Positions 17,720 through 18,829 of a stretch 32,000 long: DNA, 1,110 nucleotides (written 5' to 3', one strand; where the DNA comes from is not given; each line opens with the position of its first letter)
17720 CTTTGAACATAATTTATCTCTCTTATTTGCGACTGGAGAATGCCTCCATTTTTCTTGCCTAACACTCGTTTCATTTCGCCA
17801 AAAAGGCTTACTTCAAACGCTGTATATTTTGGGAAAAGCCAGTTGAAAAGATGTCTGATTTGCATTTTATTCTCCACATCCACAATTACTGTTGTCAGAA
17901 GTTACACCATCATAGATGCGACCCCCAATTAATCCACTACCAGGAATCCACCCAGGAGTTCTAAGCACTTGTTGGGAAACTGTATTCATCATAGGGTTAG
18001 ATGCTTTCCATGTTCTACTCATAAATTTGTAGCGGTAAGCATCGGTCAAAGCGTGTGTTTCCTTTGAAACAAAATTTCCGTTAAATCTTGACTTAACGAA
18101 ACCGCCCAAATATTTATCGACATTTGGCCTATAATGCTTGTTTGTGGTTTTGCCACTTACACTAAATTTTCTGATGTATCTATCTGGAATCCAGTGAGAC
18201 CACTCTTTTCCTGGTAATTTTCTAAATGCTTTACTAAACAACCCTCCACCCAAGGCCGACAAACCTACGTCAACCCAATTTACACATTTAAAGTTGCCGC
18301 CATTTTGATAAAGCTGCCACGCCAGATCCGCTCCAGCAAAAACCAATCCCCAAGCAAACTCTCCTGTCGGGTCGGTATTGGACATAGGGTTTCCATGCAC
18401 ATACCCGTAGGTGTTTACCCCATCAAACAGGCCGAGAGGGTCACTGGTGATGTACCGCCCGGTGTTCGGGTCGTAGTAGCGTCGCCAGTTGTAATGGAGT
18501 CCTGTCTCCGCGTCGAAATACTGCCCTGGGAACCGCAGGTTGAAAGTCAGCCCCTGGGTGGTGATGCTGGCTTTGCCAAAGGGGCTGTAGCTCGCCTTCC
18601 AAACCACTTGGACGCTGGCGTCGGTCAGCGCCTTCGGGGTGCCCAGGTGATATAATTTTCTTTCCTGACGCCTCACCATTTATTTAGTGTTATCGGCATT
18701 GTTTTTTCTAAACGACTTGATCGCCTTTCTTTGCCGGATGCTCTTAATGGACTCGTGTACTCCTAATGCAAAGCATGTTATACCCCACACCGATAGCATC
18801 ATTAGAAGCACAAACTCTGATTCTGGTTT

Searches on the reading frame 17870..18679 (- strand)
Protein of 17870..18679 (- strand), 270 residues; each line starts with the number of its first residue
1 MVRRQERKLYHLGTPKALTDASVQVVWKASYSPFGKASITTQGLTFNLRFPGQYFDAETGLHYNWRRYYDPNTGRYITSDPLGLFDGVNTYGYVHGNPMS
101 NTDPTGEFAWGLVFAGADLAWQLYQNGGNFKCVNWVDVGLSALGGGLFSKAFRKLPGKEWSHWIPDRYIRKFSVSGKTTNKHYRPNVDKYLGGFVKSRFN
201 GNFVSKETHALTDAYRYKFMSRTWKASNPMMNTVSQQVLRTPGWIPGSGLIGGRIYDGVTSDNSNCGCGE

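Call 74: search_protein_families(library=pfam, proteins=[window:17870-18679:-], max_evalue=0.001)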
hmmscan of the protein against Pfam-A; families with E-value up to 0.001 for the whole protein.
window:17870-18679:- (270 aa): 1 family
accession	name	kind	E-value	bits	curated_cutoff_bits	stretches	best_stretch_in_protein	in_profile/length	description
PF03527.20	RHS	-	1.9e-10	40.8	27.9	1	11-38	8-35/38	RHS protein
